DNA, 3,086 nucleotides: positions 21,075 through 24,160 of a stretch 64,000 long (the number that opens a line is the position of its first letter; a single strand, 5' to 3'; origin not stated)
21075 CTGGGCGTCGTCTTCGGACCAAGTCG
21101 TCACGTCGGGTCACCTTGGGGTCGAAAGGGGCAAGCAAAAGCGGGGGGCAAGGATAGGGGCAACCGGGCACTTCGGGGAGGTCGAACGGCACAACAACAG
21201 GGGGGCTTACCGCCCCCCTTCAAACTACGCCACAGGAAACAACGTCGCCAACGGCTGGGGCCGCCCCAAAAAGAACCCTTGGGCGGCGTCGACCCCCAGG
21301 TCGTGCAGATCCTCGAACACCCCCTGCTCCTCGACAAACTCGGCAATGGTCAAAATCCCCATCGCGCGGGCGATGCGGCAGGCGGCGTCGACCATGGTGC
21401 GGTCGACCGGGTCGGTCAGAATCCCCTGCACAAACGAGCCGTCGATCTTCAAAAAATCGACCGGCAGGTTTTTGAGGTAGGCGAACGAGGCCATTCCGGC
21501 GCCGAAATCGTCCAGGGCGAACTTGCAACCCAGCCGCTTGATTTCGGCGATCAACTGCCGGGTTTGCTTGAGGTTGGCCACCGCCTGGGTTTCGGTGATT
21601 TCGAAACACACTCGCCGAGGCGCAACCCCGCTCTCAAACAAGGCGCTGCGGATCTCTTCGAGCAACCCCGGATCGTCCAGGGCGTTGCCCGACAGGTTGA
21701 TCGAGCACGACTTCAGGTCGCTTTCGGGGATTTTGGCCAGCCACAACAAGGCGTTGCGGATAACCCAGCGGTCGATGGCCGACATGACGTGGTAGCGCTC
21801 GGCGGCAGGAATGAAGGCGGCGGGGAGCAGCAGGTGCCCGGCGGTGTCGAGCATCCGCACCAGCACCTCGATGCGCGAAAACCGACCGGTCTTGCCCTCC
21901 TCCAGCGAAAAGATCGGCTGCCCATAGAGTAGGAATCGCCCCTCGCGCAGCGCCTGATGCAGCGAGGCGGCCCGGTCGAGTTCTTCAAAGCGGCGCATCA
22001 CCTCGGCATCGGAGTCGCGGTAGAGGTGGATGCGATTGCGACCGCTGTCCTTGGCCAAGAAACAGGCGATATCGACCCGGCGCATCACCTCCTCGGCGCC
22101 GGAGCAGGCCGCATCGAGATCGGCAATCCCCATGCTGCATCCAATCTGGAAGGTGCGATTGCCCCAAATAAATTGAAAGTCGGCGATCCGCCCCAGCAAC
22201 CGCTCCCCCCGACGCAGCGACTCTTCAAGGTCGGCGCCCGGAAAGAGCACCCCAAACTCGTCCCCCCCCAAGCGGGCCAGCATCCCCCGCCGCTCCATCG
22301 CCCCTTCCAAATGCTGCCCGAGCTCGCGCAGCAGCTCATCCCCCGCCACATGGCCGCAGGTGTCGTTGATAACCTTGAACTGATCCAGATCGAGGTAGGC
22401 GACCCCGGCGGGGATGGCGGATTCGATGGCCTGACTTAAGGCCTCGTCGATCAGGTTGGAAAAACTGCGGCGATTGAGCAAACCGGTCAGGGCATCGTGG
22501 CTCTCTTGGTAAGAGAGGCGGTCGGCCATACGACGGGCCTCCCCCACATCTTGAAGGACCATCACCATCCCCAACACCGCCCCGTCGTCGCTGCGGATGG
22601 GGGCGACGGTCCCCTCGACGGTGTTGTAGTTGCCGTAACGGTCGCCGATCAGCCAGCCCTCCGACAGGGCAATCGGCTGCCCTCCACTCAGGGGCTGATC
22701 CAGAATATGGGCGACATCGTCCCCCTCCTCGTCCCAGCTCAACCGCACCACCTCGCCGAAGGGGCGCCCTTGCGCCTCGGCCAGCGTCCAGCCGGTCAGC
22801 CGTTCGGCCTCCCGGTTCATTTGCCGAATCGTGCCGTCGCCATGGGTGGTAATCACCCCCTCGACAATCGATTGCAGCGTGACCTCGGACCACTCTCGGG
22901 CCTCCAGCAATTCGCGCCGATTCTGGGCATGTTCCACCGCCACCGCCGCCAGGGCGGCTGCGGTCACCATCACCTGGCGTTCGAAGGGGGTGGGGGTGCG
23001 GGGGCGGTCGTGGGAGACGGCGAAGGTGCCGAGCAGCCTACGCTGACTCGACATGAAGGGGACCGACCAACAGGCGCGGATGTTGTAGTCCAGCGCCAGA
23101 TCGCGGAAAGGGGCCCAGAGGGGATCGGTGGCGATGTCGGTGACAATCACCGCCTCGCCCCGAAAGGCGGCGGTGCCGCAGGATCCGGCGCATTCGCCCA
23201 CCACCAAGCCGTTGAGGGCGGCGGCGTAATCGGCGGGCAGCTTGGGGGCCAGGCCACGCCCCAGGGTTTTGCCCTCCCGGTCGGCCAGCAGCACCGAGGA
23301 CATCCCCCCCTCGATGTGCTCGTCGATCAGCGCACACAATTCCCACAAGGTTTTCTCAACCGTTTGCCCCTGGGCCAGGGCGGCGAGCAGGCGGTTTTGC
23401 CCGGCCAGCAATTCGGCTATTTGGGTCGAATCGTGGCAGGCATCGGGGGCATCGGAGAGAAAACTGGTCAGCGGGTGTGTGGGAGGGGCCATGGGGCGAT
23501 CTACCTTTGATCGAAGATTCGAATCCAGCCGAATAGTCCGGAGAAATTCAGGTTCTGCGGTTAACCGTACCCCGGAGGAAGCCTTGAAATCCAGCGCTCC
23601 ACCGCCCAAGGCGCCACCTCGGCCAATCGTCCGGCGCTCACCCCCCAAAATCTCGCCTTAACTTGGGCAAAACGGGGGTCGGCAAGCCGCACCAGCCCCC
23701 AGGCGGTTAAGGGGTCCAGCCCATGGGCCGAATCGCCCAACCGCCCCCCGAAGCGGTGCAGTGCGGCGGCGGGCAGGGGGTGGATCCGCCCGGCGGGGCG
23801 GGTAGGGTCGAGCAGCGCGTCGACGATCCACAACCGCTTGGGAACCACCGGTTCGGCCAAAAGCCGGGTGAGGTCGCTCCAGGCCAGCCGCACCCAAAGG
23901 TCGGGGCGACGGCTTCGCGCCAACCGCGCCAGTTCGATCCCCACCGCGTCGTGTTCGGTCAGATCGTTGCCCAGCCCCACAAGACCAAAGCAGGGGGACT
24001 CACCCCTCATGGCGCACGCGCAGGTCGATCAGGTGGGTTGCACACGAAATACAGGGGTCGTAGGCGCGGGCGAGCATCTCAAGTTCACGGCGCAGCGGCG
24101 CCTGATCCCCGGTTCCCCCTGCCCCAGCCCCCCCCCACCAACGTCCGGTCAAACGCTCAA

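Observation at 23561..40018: [NiFe]-hydrogenase small and large subunit genes split about 13.9 kb apart around a c-di-GMP / His-kinase / small-GTPase island: candidate H2- or redox-sensing signalling system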

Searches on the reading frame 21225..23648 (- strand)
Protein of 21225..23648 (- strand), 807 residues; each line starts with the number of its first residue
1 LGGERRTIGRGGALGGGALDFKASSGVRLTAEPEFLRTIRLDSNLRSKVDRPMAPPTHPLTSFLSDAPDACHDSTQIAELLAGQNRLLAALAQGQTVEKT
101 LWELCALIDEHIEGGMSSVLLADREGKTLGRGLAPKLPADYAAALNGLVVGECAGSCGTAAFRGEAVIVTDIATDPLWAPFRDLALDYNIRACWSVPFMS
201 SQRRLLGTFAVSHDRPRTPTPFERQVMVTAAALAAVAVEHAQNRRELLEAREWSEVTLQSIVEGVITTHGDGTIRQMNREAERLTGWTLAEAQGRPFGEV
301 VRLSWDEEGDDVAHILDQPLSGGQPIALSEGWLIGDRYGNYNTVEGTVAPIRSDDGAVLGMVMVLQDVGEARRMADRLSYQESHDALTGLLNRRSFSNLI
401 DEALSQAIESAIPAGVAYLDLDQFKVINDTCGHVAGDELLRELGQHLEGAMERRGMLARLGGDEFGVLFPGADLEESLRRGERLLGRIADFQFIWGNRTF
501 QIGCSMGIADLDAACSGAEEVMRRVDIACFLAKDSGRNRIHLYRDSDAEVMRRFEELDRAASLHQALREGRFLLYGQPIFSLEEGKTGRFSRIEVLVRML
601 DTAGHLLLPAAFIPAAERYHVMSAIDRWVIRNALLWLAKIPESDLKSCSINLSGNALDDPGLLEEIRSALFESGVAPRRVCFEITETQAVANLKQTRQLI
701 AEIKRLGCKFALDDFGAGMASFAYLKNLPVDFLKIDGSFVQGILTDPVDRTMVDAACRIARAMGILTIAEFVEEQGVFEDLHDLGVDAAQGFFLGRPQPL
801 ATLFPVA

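Call 3: search_protein_families(library=pfam, proteins=[window:21225-23648:-])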
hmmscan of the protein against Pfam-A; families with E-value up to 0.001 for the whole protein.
window:21225-23648:- (807 aa): 8 families
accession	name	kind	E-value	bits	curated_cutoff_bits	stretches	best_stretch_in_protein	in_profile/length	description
PF00563.25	EAL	-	4.5e-65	219.7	31.3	1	562-797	3-236/236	EAL domain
PF00990.26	GGDEF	-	2.1e-34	119.1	23.8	1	383-539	2-161/161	Diguanylate cyclase, GGDEF domain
PF13185.12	GAF_2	-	4.6e-17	62.9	28.6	1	96-239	3-136/136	GAF domain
PF01590.32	GAF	-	2.8e-15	57.4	22.4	1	111-238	16-133/133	GAF domain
PF00989.32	PAS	-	3.9e-10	40.2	22.6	1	257-368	6-113/113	PAS fold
PF08448.16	PAS_4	-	7.4e-10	39.5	23.1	1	259-373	2-110/110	PAS fold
PF13426.13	PAS_9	-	2.2e-05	25.1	27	1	263-369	2-102/103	PAS domain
PF13188.13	PAS_8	-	0.00028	21.1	21.8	0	258-309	7-55/65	PAS domain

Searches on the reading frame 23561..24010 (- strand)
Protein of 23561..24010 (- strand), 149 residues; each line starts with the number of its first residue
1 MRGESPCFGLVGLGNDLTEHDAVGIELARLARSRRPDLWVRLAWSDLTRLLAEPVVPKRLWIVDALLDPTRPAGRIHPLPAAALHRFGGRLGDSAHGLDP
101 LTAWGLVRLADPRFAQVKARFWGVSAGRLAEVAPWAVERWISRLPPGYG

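Call 3: search_protein_families(library=pfam, proteins=[window:23561-24010:-])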
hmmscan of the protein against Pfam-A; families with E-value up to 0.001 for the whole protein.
window:23561-24010:- (149 aa): 0 families

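Call 8: search_protein_families(library=ncbifam, proteins=[window:23561-24010:-], max_evalue=0.01)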
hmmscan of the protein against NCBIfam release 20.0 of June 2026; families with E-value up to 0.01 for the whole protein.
window:23561-24010:- (149 aa): 1 family
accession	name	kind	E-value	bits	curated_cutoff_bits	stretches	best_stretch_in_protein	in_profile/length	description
TIGR00072.1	hydrog_prot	superfamily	4.5e-07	30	47.45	1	11-129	3-120/145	hydrogenase maturation protease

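Call 30: search_protein_families(library=pfam, proteins=[window:23561-24010:-], max_evalue=1)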
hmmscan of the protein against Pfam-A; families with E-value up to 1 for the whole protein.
window:23561-24010:- (149 aa): 0 families

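Call 66: search_solved_structures(query=window:23561-24010:-, max_evalue=1, show_alignments=2)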
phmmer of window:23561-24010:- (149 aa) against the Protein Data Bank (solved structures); distinct sequences matched with E-value up to 1: 1.
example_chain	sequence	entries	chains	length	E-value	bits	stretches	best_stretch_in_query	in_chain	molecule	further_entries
5ija_A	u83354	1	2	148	0.011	19.3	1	11-127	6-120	Hydrogenase-specific maturation endopeptidase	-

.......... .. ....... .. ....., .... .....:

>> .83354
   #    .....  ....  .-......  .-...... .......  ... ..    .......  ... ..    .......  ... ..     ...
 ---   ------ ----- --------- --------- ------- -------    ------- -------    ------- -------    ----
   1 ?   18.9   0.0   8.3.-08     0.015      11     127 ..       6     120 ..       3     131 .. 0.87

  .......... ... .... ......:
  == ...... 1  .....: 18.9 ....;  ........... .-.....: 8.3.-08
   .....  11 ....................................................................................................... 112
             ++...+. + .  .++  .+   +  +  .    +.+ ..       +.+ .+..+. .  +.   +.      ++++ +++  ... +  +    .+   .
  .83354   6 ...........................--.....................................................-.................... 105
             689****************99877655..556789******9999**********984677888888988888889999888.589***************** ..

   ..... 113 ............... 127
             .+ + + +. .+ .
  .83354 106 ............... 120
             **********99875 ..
